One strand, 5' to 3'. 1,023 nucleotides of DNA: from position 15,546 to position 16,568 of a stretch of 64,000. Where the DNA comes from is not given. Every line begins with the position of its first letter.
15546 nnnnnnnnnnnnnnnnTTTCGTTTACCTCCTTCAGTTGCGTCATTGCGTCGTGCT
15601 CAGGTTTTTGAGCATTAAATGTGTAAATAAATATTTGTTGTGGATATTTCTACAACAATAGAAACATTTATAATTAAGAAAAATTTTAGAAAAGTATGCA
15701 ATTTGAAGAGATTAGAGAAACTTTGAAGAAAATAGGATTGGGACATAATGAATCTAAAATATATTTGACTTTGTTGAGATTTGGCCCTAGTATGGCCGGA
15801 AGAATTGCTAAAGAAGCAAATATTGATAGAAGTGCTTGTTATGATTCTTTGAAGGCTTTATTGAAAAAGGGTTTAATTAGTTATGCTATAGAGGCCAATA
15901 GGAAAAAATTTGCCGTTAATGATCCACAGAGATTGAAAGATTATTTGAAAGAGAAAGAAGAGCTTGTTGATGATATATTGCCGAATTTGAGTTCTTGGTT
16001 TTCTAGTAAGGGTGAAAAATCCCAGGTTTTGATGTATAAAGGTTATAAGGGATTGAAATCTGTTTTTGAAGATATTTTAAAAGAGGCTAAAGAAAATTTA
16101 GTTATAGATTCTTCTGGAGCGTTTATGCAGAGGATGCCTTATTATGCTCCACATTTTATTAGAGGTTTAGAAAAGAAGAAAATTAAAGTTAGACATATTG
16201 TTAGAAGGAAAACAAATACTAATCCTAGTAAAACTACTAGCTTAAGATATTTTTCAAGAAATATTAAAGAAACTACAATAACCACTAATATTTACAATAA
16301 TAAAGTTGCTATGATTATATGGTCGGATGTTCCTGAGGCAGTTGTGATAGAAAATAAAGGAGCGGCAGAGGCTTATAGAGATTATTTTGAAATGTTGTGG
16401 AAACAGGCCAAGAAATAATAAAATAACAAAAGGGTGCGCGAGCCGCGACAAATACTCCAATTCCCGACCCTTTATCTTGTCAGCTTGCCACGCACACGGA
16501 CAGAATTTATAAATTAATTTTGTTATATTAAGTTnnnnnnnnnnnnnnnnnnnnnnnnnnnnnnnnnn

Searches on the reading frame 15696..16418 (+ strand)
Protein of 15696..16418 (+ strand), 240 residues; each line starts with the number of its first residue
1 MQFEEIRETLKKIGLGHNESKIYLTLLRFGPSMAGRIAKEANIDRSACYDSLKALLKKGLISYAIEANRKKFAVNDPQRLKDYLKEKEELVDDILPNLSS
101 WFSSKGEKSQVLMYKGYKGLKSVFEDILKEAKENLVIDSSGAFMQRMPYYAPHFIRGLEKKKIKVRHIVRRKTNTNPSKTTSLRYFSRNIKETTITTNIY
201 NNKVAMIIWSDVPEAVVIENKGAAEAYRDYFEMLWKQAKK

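Call 4: search_protein_families(library=pfam, proteins=[window:15696-16418:+], max_evalue=1)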
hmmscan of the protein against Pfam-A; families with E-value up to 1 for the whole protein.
window:15696-16418:+ (240 aa): 8 families
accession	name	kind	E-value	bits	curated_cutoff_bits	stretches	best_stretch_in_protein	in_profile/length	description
PF01978.25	TrmB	-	6.5e-15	55.2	25.6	1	10-77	1-67/68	Sugar-specific transcriptional regulator TrmB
PF13412.12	HTH_24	-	0.0087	16.1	21.9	1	36-61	22-47/48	Winged helix-turn-helix DNA-binding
PF21984.2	DnaD_N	-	0.012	16.2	27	1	11-68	10-72/101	DnaD N-terminal domain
PF01022.26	HTH_5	-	0.015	15.6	22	1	25-63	9-47/47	Bacterial regulatory protein, arsR family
PF08221.17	HTH_9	-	0.03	14.8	23.4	1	20-64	16-60/62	RNA polymerase III subunit RPC82 helix-turn-helix domain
PF12840.13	HTH_20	-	0.093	13.2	27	1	28-61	15-48/51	Helix-turn-helix domain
PF01047.28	MarR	-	0.16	12.3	24.6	1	26-62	12-48/59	MarR family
PF18369.6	PKS_DE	-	0.3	12.1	26.7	1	75-101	11-37/44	Polyketide synthase dimerisation element domain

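Call 51: find_homologous_proteins(query=window:15696-16415:+, max_evalue=1e-10)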
Query window:15696-16415:+ (240 aa): 215 proteins with E <= 1e-10 among 926 candidates; the best 120 are listed.
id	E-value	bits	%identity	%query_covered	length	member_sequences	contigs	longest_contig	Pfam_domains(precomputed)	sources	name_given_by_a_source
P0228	4.3e-153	526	100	100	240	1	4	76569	PF01978.26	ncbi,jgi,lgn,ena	-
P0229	6.4e-117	407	76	100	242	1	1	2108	PF01978.26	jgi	jgi:HTH-type transcriptional regulator, sugar sensing transcriptional regulator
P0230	1.7e-116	406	76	100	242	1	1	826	PF01978.26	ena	-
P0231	3.4e-114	398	74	100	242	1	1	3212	PF01978.26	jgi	-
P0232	6.1e-114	397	74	100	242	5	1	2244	PF01978.26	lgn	-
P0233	1.5e-112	393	72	100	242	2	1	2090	PF01978.26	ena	-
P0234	3.2e-112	392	73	100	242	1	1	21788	PF01978.26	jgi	-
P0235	1.8e-111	389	73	100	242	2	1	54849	PF01978.26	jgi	-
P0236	1.5e-110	386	72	100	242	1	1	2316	PF01978.26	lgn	-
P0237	2.1e-110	386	72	99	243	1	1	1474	PF01978.26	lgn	-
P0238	1.1e-109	384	71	100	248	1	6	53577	PF01978.26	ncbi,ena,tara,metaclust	tara:strand:+ start:5365 stop:6111 length:747 start_codon:yes stop_codon:yes gene_type:complete|meta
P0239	4.2e-109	382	72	99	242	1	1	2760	PF01978.26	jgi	jgi:HTH-type transcriptional regulator, sugar sensing transcriptional regulator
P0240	1.3e-108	380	72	100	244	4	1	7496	PF01978.26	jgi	jgi:HTH-type transcriptional regulator, sugar sensing transcriptional regulator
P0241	1.6e-108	380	71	100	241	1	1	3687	PF01978.26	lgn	-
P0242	1.6e-108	380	69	100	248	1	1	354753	PF01978.26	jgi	jgi:sugar-specific transcriptional regulator TrmB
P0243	2.6e-108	379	73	100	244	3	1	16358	PF01978.26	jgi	-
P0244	3.7e-108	379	70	100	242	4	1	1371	PF01978.26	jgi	jgi:HTH-type transcriptional regulator, sugar sensing transcriptional regulator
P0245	6.1e-108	378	71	100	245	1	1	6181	PF01978.26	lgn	-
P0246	1.1e-107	377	70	100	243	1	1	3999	PF01978.26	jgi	jgi:HTH-type transcriptional regulator, sugar sensing transcriptional regulator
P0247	1.2e-107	377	71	100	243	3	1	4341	PF01978.26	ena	-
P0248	1.6e-107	376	71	100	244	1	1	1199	PF01978.26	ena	-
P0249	2.1e-107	376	71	100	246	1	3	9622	PF01978.26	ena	-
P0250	2.2e-107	376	70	100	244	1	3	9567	PF01978.26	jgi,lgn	-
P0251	2.5e-107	376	70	100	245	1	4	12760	PF01978.26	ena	-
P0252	4.4e-107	375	71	100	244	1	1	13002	PF01978.26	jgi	jgi:sugar-specific transcriptional regulator TrmB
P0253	7.6e-107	374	70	100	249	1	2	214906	PF01978.26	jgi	jgi:sugar-specific transcriptional regulator TrmB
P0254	8.5e-107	374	70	100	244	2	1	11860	PF01978.26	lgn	-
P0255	1.8e-106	373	70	100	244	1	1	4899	PF01978.26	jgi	jgi:sugar-specific transcriptional regulator TrmB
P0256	2.0e-106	373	70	100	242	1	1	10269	PF01978.26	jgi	jgi:sugar-specific transcriptional regulator TrmB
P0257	2.7e-106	372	70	100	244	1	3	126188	PF01978.26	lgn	-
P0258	4.6e-106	372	70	100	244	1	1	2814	PF01978.26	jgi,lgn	jgi:sugar-specific transcriptional regulator TrmB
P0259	6.3e-106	371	71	100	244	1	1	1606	PF01978.26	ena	-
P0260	7.4e-106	371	71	98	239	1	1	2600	PF01978.26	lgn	-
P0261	7.4e-106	371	68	100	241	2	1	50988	PF01978.26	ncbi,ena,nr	ncbi:MAG: hypothetical protein KJ559_01510 [Nanoarchaeota archaeon]|nr:hypothetical protein [Nanoarc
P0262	7.7e-106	371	71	99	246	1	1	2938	PF01978.26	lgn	-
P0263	8.6e-106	371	70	100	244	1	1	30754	PF01978.26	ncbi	-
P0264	8.7e-106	371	69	100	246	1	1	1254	PF01978.26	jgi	-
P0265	9.8e-106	371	69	100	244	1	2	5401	PF01978.26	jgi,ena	-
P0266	1.1e-105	370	71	100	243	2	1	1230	PF01978.26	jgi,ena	-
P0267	1.2e-105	370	70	100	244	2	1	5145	PF01978.26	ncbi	-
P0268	1.2e-105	370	70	100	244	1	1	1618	PF01978.26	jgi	jgi:sugar-specific transcriptional regulator TrmB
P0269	1.4e-105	370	69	100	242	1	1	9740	PF01978.26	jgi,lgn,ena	-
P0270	3.0e-105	369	70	100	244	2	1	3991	PF01978.26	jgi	jgi:sugar-specific transcriptional regulator TrmB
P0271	3.7e-105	369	69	100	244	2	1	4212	PF01978.26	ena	-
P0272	4.0e-105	369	69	100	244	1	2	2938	PF01978.26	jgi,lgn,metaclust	metaclust:\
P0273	4.6e-105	368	69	100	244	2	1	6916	PF01978.26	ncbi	-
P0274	4.8e-105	368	70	100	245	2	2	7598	PF01978.26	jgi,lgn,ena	jgi:sugar-specific transcriptional regulator TrmB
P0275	1.3e-104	367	69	100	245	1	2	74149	PF01978.26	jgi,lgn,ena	-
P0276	1.9e-104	366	68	100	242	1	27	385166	PF01978.26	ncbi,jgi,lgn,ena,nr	ncbi:TrmB family transcriptional regulator [archaeon]|jgi:HTH-type transcriptional regulator, sugar 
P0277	1.9e-104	366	68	100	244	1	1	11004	PF01978.26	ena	-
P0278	2.2e-104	366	70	99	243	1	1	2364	PF01978.26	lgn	-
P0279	5.7e-104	365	69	100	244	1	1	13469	PF01978.26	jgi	-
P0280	8.1e-104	364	67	100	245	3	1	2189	PF01978.26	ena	-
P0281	9.3e-104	364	70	100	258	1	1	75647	PF01978.26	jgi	jgi:sugar-specific transcriptional regulator TrmB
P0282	1.1e-103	364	70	100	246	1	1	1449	PF01978.26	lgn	-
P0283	1.2e-103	364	68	99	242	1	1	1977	PF01978.26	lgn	-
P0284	1.2e-103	364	70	100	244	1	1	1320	PF01978.26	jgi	jgi:sugar-specific transcriptional regulator TrmB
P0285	1.2e-103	364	67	99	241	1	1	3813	PF01978.26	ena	-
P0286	1.3e-103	364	68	100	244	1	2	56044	PF01978.26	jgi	jgi:sugar-specific transcriptional regulator TrmB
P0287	1.4e-103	364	68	100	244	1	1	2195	PF01978.26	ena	-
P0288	1.5e-103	364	68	100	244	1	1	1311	PF01978.26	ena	-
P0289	1.7e-103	363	67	100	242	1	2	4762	PF01978.26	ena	-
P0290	1.8e-103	363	70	100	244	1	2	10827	PF01978.26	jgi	jgi:sugar-specific transcriptional regulator TrmB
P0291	2.1e-103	363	68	100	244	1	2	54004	PF01978.26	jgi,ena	-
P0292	2.4e-103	363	68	100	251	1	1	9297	PF01978.26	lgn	-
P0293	2.5e-103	363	68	100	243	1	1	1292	PF01978.26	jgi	jgi:sugar-specific transcriptional regulator TrmB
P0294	2.6e-103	363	68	100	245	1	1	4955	PF01978.26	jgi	-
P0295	4.0e-103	362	68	100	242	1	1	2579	PF01978.26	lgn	-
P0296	4.1e-103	362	70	100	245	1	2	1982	PF01978.26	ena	-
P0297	4.2e-103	362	68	100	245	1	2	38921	PF01978.26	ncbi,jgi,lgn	-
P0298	5.6e-103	362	70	99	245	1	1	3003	PF01978.26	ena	-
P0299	8.0e-103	361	69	100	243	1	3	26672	PF01978.26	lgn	-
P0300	8.6e-103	361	70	100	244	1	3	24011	PF01978.26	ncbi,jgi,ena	ncbi:MAG: helix-turn-helix domain-containing protein [archaeon]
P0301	1.5e-102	360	68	100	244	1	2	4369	PF01978.26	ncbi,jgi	jgi:sugar-specific transcriptional regulator TrmB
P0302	2.0e-102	360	68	100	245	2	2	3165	PF01978.26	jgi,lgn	-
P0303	2.8e-102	359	68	100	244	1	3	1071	PF01978.26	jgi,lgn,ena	-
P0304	2.8e-102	359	68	99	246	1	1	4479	PF01978.26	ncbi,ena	-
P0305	3.2e-102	359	69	99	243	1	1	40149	PF01978.26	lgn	-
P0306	3.2e-102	359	70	100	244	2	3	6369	PF01978.26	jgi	jgi:HTH-type transcriptional regulator, sugar sensing transcriptional regulator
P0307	3.3e-102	359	68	100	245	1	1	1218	PF01978.26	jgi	-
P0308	3.5e-102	359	67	100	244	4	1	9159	PF01978.26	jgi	jgi:sugar-specific transcriptional regulator TrmB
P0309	3.5e-102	359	68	100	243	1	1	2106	PF01978.26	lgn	-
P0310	3.6e-102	359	69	100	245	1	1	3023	PF01978.26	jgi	jgi:sugar-specific transcriptional regulator TrmB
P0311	4.0e-102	359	70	100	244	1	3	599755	PF01978.26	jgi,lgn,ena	-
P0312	4.1e-102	359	67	100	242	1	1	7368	PF01978.26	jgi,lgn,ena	-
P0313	4.6e-102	359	69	100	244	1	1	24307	PF01978.26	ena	-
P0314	5.7e-102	358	68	99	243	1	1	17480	PF01978.26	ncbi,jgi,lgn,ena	-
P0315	5.8e-102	358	68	100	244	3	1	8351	PF01978.26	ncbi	-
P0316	6.4e-102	358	68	100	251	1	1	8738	PF01978.26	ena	-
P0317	8.3e-102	358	67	100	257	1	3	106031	PF01978.26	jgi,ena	-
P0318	8.8e-102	358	67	100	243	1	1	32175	PF01978.26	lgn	-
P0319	1.0e-101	358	68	100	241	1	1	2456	PF01978.26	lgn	-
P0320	1.3e-101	357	67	99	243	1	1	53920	PF01978.26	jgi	jgi:HTH-type transcriptional regulator, sugar sensing transcriptional regulator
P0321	1.5e-101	357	70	100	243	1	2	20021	PF01978.26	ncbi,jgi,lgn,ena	-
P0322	1.5e-101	357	67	100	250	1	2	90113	PF01978.26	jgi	jgi:sugar-specific transcriptional regulator TrmB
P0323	1.6e-101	357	68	100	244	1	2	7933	PF01978.26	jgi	jgi:sugar-specific transcriptional regulator TrmB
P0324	2.6e-101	356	68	99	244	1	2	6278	PF01978.26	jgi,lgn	jgi:sugar-specific transcriptional regulator TrmB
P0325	2.9e-101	356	66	100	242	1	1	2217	PF01978.26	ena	-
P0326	3.7e-101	356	67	100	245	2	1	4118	PF01978.26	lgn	-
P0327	3.9e-101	356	68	100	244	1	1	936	PF01978.26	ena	-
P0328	4.4e-101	355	67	100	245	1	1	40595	PF01978.26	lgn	-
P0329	4.6e-101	355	68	100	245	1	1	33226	PF01978.26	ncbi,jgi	jgi:sugar-specific transcriptional regulator TrmB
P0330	5.8e-101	355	67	100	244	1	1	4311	PF01978.26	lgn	-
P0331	6.1e-101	355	68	100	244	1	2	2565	PF01978.26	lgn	-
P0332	8.8e-101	354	65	100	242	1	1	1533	PF01978.26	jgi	-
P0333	1.0e-100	354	63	100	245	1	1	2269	PF01978.26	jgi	jgi:sugar-specific transcriptional regulator TrmB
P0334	2.1e-100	353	68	100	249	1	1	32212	PF01978.26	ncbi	-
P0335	2.6e-100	353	67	99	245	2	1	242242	PF01978.26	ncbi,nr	ncbi:HTH-type sugar sensing transcriptional regulator TrmBL1 [uncultured archaeon]|nr:HTH-type sugar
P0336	4.7e-100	352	65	100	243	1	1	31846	PF01978.26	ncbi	ncbi:MAG: helix-turn-helix domain-containing protein [Candidatus Pacearchaeota archaeon]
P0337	5.3e-100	352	65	100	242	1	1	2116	PF01978.26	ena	-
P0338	8.7e-100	351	65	100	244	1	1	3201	PF01978.26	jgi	jgi:sugar-specific transcriptional regulator TrmB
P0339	3.1e-99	349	66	100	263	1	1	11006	PF01978.26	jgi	jgi:sugar-specific transcriptional regulator TrmB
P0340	3.8e-99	349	64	100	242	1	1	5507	PF01978.26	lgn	-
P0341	4.1e-99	349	67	100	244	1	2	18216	PF01978.26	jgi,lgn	jgi:sugar-specific transcriptional regulator TrmB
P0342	4.7e-99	349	66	100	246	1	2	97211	PF01978.26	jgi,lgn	jgi:sugar-specific transcriptional regulator TrmB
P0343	6.6e-99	348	65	100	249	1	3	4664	PF01978.26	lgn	-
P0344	7.2e-99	348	66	100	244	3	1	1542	PF01978.26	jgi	jgi:sugar-specific transcriptional regulator TrmB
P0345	7.7e-99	348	67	100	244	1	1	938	PF01978.26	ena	-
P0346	8.4e-99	348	67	100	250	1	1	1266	PF01978.26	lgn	-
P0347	1.0e-98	348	64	100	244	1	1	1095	PF01978.26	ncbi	-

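Call 53: search_protein_families(library=padloc, proteins=[window:15696-16415:+], max_evalue=0.1)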
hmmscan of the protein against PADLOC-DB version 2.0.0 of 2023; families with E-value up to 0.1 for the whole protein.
window:15696-16415:+ (240 aa): 5 families
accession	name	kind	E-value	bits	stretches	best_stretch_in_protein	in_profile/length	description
PDLC01268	CasR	-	0.0003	18.8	1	10-74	117-176/179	"CAS-I,CAS-II,CAS-III,CAS-IV,CAS-V,CAS-VI; associated_signaling"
PDLC01858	CARF3--CARF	-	0.00067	17.6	1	7-67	134-190/204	-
PDLC01434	CasR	-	0.0057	14.5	1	13-62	124-172/191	"CAS-I,CAS-II,CAS-III,CAS-IV,CAS-V,CAS-VI; associated_signaling"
PDLC01104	Cas9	-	0.0093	14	1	63-126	48-102/174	Cas9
PDLC01044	Csa3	-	0.026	12.4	1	11-61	130-179/194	Type I-A associated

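Call 54: find_encoding_contigs(protein=P0235, flank=7000, max_places=2)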
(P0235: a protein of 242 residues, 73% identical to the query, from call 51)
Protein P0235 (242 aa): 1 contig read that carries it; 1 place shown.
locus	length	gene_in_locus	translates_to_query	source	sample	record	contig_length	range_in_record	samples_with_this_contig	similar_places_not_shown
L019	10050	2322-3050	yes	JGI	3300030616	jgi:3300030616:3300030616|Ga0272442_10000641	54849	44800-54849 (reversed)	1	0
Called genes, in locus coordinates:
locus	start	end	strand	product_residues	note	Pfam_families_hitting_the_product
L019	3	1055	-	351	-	?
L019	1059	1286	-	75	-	-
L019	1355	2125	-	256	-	PF02545:Maf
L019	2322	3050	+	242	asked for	PF01978:TrmB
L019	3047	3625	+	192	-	PF00156:Pribosyltran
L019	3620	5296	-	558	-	-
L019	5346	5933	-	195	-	PF00177:Ribosomal_S7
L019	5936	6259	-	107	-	-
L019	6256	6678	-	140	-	PF00164:Ribosom_S12_S23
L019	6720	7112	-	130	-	-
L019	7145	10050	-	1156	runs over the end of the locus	PF04997:RNA_pol_Rpb1_1, PF00623:RNA_pol_Rpb1_2, PF04983:RNA_pol_Rpb1_3, PF05000:RNA_pol_Rpb1_4, PF04998:RNA_pol_Rpb1_5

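Call 55: find_encoding_contigs(protein=P0234, flank=7000, max_places=2)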
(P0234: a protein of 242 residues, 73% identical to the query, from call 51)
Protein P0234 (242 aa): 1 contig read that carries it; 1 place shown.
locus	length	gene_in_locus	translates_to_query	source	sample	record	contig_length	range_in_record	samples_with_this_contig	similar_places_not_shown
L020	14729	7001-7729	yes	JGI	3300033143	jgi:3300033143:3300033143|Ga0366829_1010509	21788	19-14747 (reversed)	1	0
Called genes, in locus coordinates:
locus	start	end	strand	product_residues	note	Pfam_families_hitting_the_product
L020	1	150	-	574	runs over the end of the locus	-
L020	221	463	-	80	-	-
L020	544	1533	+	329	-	PF13404:HTH_AsnC-type, PF13412:HTH_24, PF13404:HTH_AsnC-type, PF13412:HTH_24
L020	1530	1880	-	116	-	-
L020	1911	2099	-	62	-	-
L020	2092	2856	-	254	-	PF01909:NTP_transf_2, PF18765:Polbeta (weak)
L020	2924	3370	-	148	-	-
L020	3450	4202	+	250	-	PF01978:TrmB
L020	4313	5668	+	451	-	PF02934:GatB_N, PF02637:GatB_Yqey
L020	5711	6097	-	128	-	-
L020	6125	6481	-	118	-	-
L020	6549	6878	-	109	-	-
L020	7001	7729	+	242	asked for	PF01978:TrmB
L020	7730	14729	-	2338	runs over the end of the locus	?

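Call 56: find_encoding_contigs(protein=P0238, flank=7000, max_places=2)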
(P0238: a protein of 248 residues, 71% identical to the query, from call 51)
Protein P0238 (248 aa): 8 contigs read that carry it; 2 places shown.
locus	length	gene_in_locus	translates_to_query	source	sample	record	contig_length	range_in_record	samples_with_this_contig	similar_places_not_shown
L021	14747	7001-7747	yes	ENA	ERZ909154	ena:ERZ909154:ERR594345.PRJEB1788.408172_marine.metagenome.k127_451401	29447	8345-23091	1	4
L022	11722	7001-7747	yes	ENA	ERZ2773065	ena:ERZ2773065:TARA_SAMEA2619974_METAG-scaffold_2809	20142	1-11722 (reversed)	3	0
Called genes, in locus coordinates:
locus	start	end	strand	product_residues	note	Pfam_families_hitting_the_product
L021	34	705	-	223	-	PF01172:SBDS_N, PF09377:SBDS_domain_II, PF20268:SBDS_C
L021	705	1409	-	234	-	PF10584:Proteasome_A_N, PF00227:Proteasome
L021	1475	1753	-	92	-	-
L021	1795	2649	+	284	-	PF00089:Trypsin, PF13365:Trypsin_2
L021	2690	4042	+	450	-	PF00753:Lactamase_B (weak), PF12706:Lactamase_B_2 (weak), PF22505:RNase_J_b_CASP, PF07521:RMMBL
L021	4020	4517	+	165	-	-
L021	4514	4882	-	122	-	-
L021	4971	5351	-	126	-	-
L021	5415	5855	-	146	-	-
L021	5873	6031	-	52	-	-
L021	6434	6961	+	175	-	-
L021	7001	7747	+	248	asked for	PF01978:TrmB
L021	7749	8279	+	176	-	PF05175:MTS, PF13489:Methyltransf_23 (weak), PF06325:PrmA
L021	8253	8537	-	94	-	-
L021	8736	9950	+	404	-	PF00149:Metallophos, PF12850:Metallophos_2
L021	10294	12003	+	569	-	PF13558:SbcC_Walker_B (weak)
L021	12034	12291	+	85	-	PF13656:RNA_pol_L_2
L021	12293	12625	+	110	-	-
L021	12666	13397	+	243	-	PF00154:RecA_N, PF06745:ATPase (weak), PF08423:Rad51, PF13481:AAA_25 (weak), PF01637:ATPase_2 (weak), PF13479:AAA_24 (weak)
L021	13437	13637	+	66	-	-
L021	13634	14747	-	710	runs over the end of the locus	PF01751:Toprim, PF01131:Topoisom_bac, PF01396:Zn_ribbon_Top1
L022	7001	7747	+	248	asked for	PF01978:TrmB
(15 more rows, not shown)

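Call 59: search_solved_structures(query=window:15696-16415:+, max_evalue=1)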
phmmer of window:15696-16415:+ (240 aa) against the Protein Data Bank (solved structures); distinct sequences matched with E-value up to 1: 5.
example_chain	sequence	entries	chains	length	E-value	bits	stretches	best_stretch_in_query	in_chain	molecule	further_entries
3qph_A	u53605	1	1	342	1.3e-06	31.7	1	5-145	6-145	TrmB, a global transcription regulator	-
1sfx_A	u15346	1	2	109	0.007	19.5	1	5-67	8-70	Conserved hypothetical protein AF2008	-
5bpd_A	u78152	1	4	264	0.014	18.5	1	15-143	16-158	TrmBL2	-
5bqt_A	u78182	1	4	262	0.015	18.5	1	15-143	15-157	Putative HTH-type transcriptional regulator TrmBL2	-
5box_A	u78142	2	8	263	0.015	18.5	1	15-143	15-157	Putative HTH-type transcriptional regulator TrmBL2 | TrmBL2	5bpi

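Call 64: find_encoding_contigs(protein=P0231, flank=5000, max_places=2)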
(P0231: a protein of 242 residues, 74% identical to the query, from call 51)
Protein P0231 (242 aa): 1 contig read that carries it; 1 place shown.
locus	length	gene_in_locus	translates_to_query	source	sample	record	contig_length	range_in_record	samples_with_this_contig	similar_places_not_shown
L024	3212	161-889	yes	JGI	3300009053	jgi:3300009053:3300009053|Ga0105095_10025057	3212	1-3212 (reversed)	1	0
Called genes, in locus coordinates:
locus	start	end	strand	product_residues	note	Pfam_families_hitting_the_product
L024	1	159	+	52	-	?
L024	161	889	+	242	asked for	PF01978:TrmB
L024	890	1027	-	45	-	-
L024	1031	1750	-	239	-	PF00106:adh_short, PF13561:adh_short_C2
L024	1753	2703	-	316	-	PF04055:Radical_SAM, PF13353:Fer4_12 (faint)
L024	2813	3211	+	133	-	?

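Call 81: search_protein_families(library=pfam, proteins=[L020:6549-6878:-, L020:6125-6481:-, L020:5711-6097:-, L021:6434-6961:+], max_evalue=0.01)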
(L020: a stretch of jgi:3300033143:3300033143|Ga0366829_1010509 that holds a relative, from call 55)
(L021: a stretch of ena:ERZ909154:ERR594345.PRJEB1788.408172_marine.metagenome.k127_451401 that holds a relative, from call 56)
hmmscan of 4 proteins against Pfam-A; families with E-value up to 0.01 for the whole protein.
L020:6549-6878:- (109 aa): 0 families

L020:6125-6481:- (118 aa): 0 families

L020:5711-6097:- (128 aa): 0 families

L021:6434-6961:+ (175 aa): 0 families

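Call 82: predict_structure(alignment_id=A4)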
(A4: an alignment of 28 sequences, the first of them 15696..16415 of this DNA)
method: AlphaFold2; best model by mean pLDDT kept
length: 240 residues; sequences in the alignment: 28
mean_pLDDT: 78.4   pTM: 0.50
mean pLDDT of the five models: 78.4, 77.5, 74.7, 71.8, 71.0
residues with pLDDT >= 90: 10; 70-90: 181; 50-70: 41; < 50: 8
segments of 3 or more residues with pLDDT < 50: 101-107
pLDDT, mean of each block of 10 residues (from residue 1): 72 82 83 87 88 85 75 77 71 56 47 85 90 66 83 88 83 71 74 76 88 86 86 83
secondary structure, 60 per line:
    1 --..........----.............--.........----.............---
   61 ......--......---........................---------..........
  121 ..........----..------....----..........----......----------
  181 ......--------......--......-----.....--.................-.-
elements in order: H3-12 H17-29 H34-40 H45-57 E61-66 E69-74 H78-101 E111-115 H116-130 H143-146 H151-160 E165-170 E181-186 E195-200 E203-208 E214-218 H221-237

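Call 84: fold_search(model_id=the predicted structure, library=pdb)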
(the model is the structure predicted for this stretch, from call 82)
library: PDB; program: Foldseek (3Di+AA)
matches with E <= 10: 1552; with E <= 0.001: 17
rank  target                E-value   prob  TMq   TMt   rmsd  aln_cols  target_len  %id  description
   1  5bqt_A                4.8e-13  1.00  0.42  0.39  15.3       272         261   17  Structure of TrmBL2, an archaeal chromatin protein, shows a novel mode of DNA binding. (released 2015-09-02)
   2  5box_A                1.6e-12  1.00  0.42  0.39  16.0       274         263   16  Structure of TrmBL2, an archaeal chromatin protein, shows a novel mode of DNA binding. (released 2015-09-02)
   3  5bpd_C                1.7e-12  1.00  0.41  0.38  12.0       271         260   17  Structure of TrmBL2, an archaeal chromatin protein, shows a novel mode of DNA binding. (released 2015-09-02)
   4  5bpd_D                2.8e-12  1.00  0.40  0.37  12.3       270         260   16  Structure of TrmBL2, an archaeal chromatin protein, shows a novel mode of DNA binding. (released 2015-09-02)
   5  5bpd_B                3.2e-12  1.00  0.41  0.38  15.7       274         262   16  Structure of TrmBL2, an archaeal chromatin protein, shows a novel mode of DNA binding. (released 2015-09-02)
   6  5bpi_C                3.0e-11  1.00  0.40  0.38  12.1       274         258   17  Structure of TrmBL2, an archaeal chromatin protein, shows a novel mode of DNA binding. (released 2015-09-02)
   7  5bqt_B                4.0e-11  1.00  0.39  0.37  15.1       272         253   17  Structure of TrmBL2, an archaeal chromatin protein, shows a novel mode of DNA binding. (released 2015-09-02)
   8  5bpi_D                5.0e-11  1.00  0.39  0.37  12.2       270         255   16  Structure of TrmBL2, an archaeal chromatin protein, shows a novel mode of DNA binding. (released 2015-09-02)
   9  3qph_A                3.3e-09  1.00  0.40  0.31  12.3       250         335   16  The three-dimensional structure of TrmB, a global transcriptional regulator of the hyperthermophilic archaeon Pyrococc (released 2012-05-30)
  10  4ggk                  3.9e-05  1.00  0.36  0.50   3.8       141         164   13  Crystal structure of Zucchini from mouse (mZuc / PLD6 / MitoPLD) bound to tungstate (released 2012-10-10)
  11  3eco_A                3.4e-04  1.00  0.29  0.50  12.3       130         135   15  Crystal structure of MepR, a transcription regulator of the Staphylococcus aureus multidrug efflux pump MepA (released 2009-02-10)
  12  1sfx_B                3.9e-04  1.00  0.33  0.72   7.8       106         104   21  X-ray crystal structure of putative HTH transcription regulator from Archaeoglobus fulgidus (released 2004-08-03)
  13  1sfx_A                4.1e-04  1.00  0.33  0.67   6.4       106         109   21  X-ray crystal structure of putative HTH transcription regulator from Archaeoglobus fulgidus (released 2004-08-03)
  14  3gfj                  5.5e-04  1.00  0.28  0.45  12.8       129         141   15  Crystal structure of the ST1710 mutant (R89A) protein (released 2009-08-25)
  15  3gfm                  7.4e-04  1.00  0.27  0.43  13.1       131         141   14  Crystal structure of the ST1710 mutant (K91A) protein (released 2009-08-25)
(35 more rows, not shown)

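Call 85: find_encoding_contigs(protein=P0229, flank=3000, max_places=1)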
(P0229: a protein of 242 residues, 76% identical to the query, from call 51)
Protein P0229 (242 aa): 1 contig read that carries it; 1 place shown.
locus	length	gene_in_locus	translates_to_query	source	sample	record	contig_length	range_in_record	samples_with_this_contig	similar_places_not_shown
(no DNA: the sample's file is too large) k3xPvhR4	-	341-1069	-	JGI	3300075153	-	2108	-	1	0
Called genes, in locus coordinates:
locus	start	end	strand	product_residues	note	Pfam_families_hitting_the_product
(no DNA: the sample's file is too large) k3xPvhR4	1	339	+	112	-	?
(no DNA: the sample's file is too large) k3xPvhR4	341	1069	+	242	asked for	PF01978:TrmB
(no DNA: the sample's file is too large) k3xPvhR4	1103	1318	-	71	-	-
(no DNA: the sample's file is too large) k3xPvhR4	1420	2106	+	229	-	?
